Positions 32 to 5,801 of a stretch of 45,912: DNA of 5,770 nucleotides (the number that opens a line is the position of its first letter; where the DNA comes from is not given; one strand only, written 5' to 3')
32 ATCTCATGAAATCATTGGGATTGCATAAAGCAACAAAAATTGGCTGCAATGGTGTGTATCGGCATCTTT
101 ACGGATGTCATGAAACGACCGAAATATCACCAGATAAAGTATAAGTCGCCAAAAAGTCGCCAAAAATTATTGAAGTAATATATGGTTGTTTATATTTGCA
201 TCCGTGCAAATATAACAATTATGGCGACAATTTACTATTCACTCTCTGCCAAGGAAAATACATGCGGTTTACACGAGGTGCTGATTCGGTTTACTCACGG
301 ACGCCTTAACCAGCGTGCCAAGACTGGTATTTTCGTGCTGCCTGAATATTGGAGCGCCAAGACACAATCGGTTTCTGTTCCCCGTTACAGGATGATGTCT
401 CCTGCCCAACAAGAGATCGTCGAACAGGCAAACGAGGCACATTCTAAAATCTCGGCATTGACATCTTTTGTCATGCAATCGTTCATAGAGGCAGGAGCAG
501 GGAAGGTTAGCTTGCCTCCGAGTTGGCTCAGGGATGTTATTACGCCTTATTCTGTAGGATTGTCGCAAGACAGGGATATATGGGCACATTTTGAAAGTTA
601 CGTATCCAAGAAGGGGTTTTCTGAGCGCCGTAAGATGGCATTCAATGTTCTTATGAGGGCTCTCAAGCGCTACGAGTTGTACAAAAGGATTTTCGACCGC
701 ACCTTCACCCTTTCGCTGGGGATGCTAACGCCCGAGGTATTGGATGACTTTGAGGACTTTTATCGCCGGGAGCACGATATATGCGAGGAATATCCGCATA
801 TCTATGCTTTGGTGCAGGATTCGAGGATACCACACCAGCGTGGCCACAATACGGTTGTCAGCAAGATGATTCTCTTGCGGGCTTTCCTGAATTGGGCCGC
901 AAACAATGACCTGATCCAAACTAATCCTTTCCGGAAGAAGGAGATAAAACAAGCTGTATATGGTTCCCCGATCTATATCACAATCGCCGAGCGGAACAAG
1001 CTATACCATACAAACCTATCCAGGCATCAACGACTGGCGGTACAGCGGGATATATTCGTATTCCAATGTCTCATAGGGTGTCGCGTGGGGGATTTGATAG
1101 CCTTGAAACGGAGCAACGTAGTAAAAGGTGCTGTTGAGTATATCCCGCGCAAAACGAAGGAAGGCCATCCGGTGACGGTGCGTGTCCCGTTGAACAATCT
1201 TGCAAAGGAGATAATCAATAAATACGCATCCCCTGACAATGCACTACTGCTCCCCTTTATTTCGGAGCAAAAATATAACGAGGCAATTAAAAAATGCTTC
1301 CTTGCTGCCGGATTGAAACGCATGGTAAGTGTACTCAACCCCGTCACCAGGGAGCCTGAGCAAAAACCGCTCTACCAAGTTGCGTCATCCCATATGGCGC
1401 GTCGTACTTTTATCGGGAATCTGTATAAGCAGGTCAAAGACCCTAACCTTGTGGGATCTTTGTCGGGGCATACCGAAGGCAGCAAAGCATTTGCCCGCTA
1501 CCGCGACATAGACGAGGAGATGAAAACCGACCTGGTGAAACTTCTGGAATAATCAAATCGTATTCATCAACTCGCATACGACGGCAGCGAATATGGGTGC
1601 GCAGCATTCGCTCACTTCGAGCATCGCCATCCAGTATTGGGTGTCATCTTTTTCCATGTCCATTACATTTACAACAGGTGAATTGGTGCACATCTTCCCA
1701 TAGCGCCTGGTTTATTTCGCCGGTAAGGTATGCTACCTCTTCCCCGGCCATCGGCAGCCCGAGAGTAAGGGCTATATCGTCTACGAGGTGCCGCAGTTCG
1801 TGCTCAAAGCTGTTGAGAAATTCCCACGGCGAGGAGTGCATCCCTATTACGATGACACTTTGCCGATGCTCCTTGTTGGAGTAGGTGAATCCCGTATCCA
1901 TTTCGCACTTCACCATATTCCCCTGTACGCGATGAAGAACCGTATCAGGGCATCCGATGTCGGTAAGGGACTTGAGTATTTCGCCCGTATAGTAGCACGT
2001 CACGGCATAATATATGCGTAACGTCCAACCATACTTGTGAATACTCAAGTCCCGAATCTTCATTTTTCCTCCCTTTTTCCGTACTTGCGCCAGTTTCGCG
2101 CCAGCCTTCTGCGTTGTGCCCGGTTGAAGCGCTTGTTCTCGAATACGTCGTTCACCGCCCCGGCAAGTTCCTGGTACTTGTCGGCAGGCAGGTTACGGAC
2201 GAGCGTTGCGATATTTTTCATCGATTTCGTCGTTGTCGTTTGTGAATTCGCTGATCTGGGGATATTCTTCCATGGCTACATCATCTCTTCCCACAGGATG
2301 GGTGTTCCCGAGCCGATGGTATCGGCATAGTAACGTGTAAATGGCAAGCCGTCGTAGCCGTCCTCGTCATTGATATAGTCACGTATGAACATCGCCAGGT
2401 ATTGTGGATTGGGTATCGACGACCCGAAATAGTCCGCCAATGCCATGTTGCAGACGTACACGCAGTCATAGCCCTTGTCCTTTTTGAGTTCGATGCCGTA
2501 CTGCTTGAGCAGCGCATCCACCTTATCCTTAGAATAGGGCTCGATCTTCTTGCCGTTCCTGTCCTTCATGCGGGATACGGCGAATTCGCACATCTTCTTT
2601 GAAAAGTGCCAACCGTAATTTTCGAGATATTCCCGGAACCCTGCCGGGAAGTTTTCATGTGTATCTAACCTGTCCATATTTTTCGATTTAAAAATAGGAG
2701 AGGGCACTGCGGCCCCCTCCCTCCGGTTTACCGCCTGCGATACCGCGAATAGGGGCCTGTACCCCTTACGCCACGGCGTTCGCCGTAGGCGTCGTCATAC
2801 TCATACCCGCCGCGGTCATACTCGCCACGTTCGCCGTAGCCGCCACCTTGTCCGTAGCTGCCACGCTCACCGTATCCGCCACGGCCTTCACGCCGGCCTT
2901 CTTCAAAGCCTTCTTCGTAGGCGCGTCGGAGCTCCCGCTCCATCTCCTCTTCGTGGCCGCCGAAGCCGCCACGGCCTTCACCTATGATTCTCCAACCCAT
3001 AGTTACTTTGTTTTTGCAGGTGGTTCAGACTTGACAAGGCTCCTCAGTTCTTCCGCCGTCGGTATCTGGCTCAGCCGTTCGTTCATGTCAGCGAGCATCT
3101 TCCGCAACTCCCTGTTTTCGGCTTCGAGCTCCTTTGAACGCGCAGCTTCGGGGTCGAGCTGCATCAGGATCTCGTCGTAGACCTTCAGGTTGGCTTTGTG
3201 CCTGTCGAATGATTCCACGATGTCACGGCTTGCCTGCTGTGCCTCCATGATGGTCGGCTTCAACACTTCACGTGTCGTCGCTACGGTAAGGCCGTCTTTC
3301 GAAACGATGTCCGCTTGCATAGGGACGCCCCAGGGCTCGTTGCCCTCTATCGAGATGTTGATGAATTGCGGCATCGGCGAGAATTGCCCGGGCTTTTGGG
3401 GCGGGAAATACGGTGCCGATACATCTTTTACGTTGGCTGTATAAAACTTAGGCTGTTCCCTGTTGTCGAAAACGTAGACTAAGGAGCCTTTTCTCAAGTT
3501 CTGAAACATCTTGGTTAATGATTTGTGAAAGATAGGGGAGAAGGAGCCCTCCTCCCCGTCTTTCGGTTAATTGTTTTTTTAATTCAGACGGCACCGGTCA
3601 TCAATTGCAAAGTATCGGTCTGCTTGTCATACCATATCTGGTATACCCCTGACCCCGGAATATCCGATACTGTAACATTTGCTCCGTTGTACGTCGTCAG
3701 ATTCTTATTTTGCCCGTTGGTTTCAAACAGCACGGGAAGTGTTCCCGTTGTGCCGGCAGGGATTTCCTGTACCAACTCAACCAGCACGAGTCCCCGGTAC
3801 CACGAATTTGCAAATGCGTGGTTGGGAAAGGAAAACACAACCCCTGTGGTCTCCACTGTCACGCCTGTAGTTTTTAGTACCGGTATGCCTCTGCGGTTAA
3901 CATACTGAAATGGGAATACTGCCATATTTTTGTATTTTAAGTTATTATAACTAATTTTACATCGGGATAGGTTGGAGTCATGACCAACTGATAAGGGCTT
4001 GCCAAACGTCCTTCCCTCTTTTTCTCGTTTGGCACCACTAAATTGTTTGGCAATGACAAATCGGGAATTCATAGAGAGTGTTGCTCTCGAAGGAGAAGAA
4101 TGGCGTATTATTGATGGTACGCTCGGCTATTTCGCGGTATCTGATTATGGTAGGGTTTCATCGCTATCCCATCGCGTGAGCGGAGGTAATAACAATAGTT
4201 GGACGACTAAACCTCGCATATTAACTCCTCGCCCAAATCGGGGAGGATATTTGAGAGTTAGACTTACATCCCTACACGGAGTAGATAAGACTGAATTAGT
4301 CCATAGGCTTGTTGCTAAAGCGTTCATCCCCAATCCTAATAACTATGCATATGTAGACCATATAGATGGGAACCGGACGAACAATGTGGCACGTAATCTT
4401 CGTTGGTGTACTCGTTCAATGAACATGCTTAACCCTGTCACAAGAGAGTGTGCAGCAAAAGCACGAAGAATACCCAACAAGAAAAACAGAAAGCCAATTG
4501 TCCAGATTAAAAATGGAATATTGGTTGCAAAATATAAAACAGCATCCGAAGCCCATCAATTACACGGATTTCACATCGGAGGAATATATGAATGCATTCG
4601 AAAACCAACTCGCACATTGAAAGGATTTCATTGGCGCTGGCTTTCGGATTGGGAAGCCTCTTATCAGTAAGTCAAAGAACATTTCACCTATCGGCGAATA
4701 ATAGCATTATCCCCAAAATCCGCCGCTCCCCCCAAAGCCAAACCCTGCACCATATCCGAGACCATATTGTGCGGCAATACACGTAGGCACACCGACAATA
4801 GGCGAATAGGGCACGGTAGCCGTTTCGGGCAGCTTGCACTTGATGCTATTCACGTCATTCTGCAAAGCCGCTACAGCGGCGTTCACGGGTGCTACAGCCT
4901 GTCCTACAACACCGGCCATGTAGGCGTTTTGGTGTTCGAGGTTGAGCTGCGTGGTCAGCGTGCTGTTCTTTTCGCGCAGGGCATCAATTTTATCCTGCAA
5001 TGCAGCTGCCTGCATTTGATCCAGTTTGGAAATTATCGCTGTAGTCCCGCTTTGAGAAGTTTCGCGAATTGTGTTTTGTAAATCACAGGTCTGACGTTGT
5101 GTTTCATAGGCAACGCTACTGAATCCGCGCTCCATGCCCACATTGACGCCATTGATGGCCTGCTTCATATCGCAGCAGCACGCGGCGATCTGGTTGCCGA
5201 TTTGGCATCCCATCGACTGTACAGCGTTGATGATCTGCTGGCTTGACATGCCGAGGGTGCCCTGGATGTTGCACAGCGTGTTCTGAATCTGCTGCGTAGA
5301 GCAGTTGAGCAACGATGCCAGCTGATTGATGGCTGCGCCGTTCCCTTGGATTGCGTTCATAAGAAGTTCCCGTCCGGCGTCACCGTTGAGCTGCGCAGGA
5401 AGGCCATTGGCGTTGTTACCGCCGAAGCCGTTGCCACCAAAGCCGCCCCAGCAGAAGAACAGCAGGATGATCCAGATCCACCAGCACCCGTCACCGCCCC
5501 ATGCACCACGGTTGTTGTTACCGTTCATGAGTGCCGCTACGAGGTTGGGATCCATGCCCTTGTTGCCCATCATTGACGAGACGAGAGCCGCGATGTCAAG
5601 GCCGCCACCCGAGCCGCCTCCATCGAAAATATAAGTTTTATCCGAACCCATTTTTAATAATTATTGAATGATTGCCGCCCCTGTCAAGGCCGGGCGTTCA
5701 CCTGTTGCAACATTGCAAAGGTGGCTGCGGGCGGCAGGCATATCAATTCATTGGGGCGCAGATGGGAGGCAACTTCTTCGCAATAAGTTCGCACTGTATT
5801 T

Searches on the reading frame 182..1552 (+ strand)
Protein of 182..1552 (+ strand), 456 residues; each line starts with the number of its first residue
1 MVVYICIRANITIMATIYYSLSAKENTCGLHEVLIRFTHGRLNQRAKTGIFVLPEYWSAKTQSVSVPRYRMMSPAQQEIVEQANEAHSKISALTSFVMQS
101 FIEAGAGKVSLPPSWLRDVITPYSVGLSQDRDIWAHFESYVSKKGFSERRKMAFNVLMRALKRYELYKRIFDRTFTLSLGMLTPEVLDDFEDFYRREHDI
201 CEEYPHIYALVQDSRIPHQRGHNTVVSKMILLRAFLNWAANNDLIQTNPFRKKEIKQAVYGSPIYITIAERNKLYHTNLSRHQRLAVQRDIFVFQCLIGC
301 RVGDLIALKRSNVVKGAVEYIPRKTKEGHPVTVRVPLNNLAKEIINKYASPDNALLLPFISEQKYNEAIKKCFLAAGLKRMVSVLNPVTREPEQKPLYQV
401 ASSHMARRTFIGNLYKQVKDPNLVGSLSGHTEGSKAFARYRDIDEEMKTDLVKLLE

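Call 61: search_protein_families(library=phrogs, proteins=[window:182-1552:+], max_evalue=0.00001)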
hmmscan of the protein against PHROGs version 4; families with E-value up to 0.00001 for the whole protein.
window:182-1552:+ (456 aa): 2 families
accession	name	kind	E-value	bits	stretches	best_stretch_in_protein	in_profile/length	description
phrog_1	-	integration and excision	3.5e-22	80.4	1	163-455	186-447/611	integrase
phrog_216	-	integration and excision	2.1e-17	64.2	1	228-455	18-236/301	integrase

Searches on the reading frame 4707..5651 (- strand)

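Call 61: search_protein_families(library=phrogs, proteins=[window:4707-5651:-], max_evalue=0.00001)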
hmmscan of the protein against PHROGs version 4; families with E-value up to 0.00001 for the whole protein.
window:4707-5651:- (314 aa): 1 family
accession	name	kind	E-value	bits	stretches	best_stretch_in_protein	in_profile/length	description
phrog_16490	-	unknown function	8e-62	210.5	1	27-314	3-286/286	-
